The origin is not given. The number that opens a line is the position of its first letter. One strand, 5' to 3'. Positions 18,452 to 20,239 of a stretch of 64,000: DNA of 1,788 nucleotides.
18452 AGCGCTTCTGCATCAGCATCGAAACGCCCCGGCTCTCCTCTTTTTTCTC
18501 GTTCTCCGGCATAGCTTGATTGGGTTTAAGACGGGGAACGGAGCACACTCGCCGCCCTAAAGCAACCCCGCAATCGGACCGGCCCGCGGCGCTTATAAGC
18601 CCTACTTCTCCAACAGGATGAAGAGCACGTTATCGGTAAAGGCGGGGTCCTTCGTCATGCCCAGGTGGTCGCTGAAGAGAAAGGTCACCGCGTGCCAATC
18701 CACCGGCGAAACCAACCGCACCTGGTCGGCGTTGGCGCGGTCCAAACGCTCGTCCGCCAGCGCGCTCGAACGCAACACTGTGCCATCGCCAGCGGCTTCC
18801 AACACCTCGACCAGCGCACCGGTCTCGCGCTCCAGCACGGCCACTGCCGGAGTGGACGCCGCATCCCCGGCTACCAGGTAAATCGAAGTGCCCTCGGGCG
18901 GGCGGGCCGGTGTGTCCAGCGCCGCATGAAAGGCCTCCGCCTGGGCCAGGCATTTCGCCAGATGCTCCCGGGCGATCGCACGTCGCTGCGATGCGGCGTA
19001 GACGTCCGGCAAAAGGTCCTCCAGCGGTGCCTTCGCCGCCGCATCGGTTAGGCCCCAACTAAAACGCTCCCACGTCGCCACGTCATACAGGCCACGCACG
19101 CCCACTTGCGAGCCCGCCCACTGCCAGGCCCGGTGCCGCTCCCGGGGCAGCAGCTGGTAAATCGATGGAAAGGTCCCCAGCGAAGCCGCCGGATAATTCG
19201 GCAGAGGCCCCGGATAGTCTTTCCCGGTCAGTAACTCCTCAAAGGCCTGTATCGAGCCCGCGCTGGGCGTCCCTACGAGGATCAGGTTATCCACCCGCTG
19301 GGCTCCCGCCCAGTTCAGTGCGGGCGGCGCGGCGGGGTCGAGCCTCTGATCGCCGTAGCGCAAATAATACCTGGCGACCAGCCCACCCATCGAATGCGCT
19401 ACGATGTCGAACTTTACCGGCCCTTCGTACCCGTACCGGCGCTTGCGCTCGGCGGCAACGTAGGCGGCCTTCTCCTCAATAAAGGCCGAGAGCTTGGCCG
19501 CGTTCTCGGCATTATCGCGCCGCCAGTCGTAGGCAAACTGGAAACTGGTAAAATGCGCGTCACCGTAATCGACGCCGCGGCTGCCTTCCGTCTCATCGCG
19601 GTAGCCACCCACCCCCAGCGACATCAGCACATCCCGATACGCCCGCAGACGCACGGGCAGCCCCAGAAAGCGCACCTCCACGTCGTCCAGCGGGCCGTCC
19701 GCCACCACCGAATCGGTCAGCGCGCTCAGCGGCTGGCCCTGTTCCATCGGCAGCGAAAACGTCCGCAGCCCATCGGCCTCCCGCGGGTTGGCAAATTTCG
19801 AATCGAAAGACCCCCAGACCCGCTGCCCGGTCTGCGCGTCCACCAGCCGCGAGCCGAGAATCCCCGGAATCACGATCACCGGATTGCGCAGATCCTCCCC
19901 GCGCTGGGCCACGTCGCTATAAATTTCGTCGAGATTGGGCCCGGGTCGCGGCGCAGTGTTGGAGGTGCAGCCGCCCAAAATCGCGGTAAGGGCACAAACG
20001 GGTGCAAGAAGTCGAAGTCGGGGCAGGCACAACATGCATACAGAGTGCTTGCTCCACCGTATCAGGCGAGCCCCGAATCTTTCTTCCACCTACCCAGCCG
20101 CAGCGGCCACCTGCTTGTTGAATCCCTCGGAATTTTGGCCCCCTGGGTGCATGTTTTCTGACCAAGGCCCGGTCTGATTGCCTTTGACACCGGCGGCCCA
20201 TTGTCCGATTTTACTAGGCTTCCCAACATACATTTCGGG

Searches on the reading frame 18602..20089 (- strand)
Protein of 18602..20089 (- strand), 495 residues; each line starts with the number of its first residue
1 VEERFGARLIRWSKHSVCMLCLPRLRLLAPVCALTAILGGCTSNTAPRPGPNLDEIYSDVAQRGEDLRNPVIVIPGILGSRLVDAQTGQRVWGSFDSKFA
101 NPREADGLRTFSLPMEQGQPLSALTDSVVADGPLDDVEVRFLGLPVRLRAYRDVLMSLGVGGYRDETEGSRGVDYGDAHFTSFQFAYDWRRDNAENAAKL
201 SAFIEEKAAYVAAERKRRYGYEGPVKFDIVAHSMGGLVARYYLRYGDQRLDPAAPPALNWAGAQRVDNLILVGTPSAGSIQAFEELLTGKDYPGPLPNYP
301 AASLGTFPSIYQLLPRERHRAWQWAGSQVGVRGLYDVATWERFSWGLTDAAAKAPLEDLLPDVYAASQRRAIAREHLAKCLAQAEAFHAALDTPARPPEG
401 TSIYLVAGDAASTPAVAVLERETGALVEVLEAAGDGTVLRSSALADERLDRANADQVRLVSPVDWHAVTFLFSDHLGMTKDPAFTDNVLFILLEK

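Call 17: search_protein_families(library=pfam, proteins=[window:18602-20089:-], max_evalue=0.001)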
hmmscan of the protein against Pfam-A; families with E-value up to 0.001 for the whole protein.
window:18602-20089:- (495 aa): 3 families
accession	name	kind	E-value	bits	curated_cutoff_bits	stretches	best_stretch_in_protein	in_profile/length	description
PF02450.21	LCAT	-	1.2e-09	38.4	21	1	184-321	89-209/392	Lecithin:cholesterol acyltransferase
PF24096.1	DUF7379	-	0.00031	21.2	33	1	223-282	68-118/191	Domain of unknown function (DUF7379)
PF07819.20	PGAP1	-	0.00031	21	24.3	1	220-284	86-137/233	PGAP1-like alpha/beta domain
